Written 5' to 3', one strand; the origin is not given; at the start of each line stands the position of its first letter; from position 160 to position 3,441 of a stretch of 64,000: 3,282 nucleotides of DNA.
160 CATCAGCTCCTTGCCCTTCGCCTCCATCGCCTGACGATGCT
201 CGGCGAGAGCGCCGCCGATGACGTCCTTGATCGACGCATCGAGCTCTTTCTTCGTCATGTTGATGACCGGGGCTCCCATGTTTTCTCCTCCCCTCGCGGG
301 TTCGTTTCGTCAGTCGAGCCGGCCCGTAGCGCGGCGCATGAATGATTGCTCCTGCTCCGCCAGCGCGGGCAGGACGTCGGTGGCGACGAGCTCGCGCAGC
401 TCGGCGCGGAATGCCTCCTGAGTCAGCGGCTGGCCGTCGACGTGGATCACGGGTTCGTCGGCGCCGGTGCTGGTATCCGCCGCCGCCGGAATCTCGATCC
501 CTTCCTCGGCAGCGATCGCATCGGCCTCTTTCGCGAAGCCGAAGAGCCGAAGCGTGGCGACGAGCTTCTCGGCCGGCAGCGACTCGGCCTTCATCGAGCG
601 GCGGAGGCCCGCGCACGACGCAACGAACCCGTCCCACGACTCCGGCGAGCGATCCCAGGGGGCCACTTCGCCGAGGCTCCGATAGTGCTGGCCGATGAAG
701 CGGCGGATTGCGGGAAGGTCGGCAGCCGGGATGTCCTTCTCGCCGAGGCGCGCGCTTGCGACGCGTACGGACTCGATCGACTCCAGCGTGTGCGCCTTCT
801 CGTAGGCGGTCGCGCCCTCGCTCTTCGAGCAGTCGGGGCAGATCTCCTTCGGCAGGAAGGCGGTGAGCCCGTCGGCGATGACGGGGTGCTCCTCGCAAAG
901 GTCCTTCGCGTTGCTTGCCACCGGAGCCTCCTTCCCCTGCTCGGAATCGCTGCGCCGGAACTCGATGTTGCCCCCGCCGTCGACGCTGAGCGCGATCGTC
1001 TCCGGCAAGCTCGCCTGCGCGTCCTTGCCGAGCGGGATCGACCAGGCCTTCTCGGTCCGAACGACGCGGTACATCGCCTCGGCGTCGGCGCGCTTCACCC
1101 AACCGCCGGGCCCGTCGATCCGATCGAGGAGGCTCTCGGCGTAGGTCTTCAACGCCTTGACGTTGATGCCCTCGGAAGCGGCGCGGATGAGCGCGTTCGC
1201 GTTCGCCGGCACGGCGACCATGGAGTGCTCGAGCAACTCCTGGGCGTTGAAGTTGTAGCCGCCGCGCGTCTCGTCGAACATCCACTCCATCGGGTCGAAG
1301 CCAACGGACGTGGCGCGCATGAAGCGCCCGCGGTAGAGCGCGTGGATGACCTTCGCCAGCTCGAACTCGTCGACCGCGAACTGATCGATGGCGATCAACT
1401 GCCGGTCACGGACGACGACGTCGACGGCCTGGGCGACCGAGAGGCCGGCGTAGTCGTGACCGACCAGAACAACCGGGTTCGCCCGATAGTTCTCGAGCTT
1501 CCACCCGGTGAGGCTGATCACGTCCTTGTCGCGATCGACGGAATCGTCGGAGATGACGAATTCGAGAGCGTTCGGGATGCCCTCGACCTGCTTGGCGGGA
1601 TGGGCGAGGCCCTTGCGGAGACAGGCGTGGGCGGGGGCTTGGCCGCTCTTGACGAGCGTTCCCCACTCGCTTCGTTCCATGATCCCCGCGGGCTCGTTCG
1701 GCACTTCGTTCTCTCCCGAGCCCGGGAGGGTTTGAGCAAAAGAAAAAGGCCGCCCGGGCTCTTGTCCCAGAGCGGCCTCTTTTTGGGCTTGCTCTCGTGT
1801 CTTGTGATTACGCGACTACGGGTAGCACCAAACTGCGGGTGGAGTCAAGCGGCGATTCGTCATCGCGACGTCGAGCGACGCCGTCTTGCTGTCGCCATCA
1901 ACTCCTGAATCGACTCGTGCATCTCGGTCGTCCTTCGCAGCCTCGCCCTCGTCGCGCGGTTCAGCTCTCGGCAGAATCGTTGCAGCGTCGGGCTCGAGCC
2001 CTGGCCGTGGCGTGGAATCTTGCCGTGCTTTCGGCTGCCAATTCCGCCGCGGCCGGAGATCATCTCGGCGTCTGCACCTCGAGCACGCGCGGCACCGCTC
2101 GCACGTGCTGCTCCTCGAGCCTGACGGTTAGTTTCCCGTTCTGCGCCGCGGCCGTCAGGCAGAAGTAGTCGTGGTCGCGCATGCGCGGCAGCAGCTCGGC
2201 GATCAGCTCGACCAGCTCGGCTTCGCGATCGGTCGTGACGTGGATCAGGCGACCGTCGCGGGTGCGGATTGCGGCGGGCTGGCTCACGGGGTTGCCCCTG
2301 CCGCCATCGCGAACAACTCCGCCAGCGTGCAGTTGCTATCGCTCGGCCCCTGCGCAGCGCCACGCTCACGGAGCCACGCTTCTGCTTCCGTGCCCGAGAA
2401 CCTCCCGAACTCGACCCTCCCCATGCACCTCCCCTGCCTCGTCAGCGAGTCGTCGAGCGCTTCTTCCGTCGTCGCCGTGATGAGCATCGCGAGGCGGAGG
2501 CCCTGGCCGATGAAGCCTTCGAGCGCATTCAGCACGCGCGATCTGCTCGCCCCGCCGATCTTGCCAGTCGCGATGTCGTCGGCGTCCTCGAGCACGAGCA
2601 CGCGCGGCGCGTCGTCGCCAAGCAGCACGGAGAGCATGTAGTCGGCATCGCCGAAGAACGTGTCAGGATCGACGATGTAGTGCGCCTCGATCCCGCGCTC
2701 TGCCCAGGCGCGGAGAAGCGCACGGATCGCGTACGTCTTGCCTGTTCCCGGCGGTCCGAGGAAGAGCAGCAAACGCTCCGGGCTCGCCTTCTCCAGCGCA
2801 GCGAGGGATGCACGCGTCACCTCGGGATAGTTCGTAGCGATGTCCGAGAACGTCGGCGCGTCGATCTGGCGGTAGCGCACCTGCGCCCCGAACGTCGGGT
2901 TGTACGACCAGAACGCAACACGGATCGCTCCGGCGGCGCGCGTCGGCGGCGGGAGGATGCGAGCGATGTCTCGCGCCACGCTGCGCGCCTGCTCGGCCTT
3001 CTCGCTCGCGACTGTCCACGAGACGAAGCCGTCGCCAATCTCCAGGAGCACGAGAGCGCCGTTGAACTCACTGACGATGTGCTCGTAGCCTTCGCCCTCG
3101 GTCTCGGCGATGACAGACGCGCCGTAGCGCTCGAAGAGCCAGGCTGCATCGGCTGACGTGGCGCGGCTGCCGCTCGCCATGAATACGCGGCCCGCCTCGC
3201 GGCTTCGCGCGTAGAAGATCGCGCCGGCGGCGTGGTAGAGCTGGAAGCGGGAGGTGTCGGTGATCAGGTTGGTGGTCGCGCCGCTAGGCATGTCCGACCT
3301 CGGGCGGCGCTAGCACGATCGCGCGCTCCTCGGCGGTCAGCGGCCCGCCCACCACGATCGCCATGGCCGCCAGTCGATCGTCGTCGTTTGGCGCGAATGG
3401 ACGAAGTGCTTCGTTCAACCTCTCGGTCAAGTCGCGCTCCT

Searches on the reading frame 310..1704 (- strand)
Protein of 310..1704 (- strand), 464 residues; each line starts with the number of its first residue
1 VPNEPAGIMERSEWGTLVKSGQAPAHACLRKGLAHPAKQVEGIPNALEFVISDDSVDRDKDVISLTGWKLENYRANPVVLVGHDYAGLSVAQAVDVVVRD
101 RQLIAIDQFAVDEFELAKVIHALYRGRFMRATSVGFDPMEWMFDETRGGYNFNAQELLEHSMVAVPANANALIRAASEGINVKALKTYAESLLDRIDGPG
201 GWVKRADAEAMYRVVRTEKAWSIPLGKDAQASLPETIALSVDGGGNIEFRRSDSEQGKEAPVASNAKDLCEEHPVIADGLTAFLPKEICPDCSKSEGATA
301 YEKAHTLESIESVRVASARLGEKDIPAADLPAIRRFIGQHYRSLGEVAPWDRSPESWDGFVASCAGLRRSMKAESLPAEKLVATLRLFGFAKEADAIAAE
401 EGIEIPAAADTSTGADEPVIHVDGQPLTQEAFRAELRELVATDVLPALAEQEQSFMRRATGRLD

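Call 41: search_protein_families(library=pfam, proteins=[window:310-1704:-], max_evalue=0.01)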
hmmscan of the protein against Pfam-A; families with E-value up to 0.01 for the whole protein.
window:310-1704:- (464 aa): 2 families
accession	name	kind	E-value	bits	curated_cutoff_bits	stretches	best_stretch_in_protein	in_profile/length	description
PF04586.22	Peptidase_S78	-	0.0022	18.6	21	1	116-178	92-157/165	Caudovirus prohead serine protease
PF12697.13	Abhydrolase_6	-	0.0052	17.9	26.3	1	71-170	63-148/217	Alpha/beta hydrolase family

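Call 45: search_protein_families(library=phrogs, proteins=[window:310-1704:-], max_evalue=0.01)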
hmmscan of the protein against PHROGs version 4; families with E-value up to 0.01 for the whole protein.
window:310-1704:- (464 aa): 5 families
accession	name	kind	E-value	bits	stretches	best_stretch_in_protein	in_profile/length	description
phrog_617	-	head and packaging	1.6e-14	54.7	1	47-185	28-170/626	major head protein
phrog_80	-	head and packaging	6.3e-11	43.2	1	54-184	246-386/607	head maturation protease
phrog_11321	-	unknown function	6.8e-10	39.9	1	48-173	4-136/327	-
phrog_3244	-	head and packaging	0.0033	18.2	1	64-182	60-186/326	head maturation protease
phrog_2263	-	head and packaging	0.0099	15.8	0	126-176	124-176/551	major head protein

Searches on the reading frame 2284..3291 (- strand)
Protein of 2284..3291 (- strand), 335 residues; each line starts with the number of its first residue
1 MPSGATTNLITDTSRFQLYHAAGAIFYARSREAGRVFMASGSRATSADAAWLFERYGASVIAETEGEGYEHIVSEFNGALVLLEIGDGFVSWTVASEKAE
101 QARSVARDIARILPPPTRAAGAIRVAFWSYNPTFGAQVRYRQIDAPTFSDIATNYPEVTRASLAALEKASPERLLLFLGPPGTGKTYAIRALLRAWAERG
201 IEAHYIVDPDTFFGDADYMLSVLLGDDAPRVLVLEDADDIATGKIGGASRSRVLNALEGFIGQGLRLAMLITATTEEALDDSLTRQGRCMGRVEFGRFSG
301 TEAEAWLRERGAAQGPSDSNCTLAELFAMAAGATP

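Call 41: search_protein_families(library=pfam, proteins=[window:2284-3291:-], max_evalue=0.01)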
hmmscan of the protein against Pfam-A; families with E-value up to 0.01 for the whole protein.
window:2284-3291:- (335 aa): 10 families
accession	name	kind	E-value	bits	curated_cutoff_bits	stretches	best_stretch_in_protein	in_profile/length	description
PF00004.35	AAA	-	8.3e-10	39.7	21.2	1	175-296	1-130/131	ATPase family associated with various cellular activities (AAA)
PF19347.4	DUF5925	-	3.2e-06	27.2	27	1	90-166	99-176/178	Domain of unknown function (DUF5925)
PF20720.3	nSTAND3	-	2.2e-05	24.6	27.2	1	159-212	4-57/155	Novel STAND NTPase 3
PF13604.12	AAA_30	-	4.9e-05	23.6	27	1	169-202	15-48/191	AAA domain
PF13191.12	AAA_16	-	5.8e-05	24.1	32.6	1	163-261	13-124/167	AAA ATPase domain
PF25199.1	nSTAND_NTPase5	-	0.0002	21.6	34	1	158-242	24-110/145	Novel STAND NTPase 5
PF13245.12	AAA_19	-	0.00022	21.9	25.1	1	164-201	3-40/134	AAA domain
PF05729.18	NACHT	-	0.00057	20.2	26.7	0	173-203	1-31/167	NACHT domain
PF13401.12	AAA_22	-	0.0011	19.7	27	1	172-206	5-39/130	AAA domain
PF13086.12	AAA_11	-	0.0082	16.4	27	0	165-197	9-42/257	AAA domain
